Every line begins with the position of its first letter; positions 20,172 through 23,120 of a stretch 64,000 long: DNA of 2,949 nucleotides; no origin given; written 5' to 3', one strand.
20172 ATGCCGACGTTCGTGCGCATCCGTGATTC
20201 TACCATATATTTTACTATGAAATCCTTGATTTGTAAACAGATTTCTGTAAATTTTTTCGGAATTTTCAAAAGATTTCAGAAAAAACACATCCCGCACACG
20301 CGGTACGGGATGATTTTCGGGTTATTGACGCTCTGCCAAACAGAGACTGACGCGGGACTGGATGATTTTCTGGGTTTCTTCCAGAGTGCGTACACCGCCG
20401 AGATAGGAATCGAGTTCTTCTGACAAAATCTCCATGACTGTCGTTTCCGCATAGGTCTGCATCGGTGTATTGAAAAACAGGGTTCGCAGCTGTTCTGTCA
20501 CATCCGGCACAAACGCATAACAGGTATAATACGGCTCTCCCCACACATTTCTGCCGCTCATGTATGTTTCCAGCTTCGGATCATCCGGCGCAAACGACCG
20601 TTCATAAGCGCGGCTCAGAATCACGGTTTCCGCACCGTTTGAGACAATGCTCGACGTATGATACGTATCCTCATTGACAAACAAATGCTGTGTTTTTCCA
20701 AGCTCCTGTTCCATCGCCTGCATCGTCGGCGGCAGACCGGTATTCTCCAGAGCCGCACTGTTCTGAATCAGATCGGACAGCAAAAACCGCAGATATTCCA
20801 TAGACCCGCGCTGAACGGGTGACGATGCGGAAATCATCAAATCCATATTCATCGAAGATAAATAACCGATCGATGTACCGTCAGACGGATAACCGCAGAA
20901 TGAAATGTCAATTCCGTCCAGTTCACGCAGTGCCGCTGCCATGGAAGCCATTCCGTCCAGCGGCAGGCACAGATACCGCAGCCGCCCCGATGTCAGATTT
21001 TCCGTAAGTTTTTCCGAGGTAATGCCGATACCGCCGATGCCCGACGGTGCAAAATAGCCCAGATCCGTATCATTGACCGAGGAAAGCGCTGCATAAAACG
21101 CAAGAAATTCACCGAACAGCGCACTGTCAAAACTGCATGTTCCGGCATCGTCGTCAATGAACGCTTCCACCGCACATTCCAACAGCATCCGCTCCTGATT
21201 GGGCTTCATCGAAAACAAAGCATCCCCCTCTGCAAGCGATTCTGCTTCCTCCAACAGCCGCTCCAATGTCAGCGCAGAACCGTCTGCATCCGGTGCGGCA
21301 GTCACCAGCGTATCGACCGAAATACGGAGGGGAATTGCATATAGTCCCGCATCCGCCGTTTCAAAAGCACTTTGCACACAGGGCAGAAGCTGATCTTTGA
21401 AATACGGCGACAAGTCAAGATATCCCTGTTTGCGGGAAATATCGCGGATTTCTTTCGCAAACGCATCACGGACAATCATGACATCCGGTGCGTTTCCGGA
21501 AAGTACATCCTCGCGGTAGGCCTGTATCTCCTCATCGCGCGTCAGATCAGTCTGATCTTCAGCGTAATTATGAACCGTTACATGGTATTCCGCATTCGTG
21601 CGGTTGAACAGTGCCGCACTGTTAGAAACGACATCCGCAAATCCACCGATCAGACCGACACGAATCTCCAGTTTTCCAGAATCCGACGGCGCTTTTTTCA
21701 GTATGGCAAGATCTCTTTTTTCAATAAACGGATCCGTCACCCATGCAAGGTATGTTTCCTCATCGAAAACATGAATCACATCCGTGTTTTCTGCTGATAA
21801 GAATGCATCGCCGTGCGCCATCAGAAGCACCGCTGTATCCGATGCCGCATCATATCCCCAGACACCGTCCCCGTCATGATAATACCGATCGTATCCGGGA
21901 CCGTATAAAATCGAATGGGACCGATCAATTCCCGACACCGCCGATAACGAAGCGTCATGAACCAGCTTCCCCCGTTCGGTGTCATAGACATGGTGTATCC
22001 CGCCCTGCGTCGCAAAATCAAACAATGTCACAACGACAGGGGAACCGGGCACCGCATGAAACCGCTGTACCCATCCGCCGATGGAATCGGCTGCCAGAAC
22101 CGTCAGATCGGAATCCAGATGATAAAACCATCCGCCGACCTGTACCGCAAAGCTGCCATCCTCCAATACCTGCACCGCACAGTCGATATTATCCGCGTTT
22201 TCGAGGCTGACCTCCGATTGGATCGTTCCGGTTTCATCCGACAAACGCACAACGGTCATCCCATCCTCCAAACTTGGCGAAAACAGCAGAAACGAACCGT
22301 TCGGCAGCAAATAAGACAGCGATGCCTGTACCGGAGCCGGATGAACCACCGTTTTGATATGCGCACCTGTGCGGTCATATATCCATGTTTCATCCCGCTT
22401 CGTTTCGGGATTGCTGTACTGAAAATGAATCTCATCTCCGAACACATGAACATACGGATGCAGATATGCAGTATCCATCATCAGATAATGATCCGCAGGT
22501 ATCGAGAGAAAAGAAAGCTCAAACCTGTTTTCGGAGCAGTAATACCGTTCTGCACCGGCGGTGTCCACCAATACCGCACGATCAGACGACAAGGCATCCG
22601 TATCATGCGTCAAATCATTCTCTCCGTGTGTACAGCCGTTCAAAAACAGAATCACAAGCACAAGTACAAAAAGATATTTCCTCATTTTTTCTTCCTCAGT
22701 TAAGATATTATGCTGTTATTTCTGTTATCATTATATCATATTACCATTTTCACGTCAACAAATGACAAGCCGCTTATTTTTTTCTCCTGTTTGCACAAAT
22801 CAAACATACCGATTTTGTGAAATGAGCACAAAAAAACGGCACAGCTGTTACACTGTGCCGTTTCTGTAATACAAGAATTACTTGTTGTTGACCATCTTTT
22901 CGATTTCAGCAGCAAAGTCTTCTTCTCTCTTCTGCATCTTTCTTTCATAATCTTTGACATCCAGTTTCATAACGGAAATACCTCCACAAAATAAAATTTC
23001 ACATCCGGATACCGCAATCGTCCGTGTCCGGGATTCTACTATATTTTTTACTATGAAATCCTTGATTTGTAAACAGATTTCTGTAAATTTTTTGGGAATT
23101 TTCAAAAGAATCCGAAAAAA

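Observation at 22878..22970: Duplication scar: a 30-codon frr'-'tsf chimera joined at a 10-nt microhomology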

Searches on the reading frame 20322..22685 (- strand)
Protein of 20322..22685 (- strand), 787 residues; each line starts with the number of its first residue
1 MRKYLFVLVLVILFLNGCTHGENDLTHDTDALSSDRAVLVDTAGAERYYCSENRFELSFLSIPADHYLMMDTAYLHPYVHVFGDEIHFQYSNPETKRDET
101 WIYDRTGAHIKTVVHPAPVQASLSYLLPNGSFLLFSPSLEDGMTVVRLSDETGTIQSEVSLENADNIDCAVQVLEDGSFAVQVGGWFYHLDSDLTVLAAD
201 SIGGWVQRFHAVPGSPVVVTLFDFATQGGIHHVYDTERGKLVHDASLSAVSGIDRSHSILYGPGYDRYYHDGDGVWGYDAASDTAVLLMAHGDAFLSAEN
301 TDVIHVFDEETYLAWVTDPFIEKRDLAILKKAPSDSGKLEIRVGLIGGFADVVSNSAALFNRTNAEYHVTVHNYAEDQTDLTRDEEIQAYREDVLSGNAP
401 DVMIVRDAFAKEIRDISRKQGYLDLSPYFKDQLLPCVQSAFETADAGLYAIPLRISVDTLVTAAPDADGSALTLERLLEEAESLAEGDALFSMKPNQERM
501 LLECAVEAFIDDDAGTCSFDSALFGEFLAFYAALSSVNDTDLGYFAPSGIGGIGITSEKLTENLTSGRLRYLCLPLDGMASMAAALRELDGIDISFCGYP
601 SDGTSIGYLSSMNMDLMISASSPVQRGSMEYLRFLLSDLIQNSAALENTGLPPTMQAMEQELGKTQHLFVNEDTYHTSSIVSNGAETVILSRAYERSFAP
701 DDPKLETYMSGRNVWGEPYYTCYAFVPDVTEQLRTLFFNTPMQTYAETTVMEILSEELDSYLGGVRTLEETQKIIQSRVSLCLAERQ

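Call 6: search_protein_families(library=pfam, proteins=[window:20322-22685:-], max_evalue=0.01)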
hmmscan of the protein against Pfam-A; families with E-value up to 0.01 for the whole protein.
window:20322-22685:- (787 aa): 1 family
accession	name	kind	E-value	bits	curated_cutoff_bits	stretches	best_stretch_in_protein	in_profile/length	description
PF01547.30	SBP_bac_1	-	0.0071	16.8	26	0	388-454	38-109/307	Bacterial extracellular solute-binding protein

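Call 16: find_encoding_contigs(protein=window:20325-22685:-, flank=10000, max_places=10)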
Protein window:20325-22685:- (787 aa): 3 contigs read that carry it; 2 places shown.
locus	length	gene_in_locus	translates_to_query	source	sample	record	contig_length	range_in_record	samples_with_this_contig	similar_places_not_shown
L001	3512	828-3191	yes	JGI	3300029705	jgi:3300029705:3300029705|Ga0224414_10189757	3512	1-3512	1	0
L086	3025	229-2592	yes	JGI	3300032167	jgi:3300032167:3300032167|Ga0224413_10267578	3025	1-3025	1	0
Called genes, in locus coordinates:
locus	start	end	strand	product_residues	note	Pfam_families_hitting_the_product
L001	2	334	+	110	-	?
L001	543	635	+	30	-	-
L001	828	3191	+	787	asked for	-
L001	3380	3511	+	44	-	?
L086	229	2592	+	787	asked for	-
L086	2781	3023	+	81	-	?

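Call 31: find_homologous_proteins(query=window:20325-22685:-, max_evalue=0.00001)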
Query window:20325-22685:- (787 aa): 2 proteins with E <= 0.00001 among 8000 candidates.
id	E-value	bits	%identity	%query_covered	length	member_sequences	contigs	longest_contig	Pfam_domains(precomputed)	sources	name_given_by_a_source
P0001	0.0e+0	1747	97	100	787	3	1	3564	-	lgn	-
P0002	0.0e+0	1520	86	100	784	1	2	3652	-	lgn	-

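Call 32: find_encoding_contigs(protein=P0001, flank=10000, max_places=10)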
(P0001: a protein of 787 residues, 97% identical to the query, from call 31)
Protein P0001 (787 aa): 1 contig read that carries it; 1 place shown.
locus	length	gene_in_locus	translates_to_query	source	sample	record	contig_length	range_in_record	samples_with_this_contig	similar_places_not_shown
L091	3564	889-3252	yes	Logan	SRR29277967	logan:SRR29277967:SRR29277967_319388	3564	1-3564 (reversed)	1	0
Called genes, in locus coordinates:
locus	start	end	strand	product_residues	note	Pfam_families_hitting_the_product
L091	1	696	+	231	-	?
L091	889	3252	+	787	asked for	-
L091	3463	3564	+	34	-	?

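Call 33: find_encoding_contigs(protein=P0002, flank=10000, max_places=10)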
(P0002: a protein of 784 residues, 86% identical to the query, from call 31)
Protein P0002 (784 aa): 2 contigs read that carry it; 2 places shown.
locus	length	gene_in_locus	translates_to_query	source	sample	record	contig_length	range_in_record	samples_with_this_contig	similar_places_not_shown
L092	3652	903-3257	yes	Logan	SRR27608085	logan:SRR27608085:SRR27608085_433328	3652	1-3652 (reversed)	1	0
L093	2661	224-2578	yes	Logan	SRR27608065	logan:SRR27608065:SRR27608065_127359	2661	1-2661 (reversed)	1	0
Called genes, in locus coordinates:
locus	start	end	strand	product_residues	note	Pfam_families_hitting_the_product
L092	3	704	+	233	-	?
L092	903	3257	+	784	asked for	-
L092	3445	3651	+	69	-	?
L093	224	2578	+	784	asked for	-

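Call 62: search_protein_families(library=ncbifam, proteins=[window:20325-22685:-], max_evalue=0.01)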
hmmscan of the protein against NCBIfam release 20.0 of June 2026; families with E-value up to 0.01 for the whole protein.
window:20325-22685:- (787 aa): 0 families

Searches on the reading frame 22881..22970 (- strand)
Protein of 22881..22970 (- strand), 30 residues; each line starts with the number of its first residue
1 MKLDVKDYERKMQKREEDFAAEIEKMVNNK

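Call 8: find_encoding_contigs(protein=window:22881-22970:-, flank=10000, max_places=10)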
Protein seq(30 aa) (30 aa): 6 contigs read that carry it; 5 places shown.
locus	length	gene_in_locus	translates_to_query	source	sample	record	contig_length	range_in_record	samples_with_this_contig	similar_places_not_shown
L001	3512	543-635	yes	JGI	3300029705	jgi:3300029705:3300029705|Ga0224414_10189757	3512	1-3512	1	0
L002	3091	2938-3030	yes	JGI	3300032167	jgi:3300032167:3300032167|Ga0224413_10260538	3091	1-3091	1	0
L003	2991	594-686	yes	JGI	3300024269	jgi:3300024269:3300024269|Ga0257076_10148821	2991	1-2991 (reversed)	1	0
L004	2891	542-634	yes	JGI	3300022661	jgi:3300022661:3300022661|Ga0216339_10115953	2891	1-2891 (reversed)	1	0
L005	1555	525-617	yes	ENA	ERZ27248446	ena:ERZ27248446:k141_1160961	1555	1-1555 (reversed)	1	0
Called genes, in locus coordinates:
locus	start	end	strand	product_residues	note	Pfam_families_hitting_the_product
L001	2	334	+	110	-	?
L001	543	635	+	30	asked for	-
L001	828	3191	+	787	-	-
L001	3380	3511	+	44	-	?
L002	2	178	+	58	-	?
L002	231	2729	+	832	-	PF01547:SBP_bac_1 (faint), PF13416:SBP_bac_8 (weak)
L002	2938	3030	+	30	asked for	-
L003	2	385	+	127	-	?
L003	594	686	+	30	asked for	-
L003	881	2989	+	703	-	?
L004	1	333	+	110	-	?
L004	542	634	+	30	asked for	-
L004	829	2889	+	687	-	?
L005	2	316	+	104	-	?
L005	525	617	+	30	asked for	-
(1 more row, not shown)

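Call 52: list_cluster_members(proteins=[window:22881-22970:-])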
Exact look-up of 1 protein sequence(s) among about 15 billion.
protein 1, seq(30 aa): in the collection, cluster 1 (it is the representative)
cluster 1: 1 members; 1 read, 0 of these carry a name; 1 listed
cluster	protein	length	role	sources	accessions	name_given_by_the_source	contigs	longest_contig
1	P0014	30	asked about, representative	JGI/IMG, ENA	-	-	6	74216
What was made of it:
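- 22878..22970 (-): Scar ORF of 30 codons: frr codons 1-14 fused in frame to tsf codons 295-310 plus the stop codon. The exact peptide was found on 6 contigs; the 5 read come from 5 different metagenome samples (calls 8, 52).
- Checked: It was found on 6 contigs; the 5 read come from 5 different metagenome samples (calls 8, 52).
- The peptide's 90%-identity cluster has a single member (call 52). The join sequence was found on 6 contigs; the 5 read come from 5 different samples (calls 8, 52).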
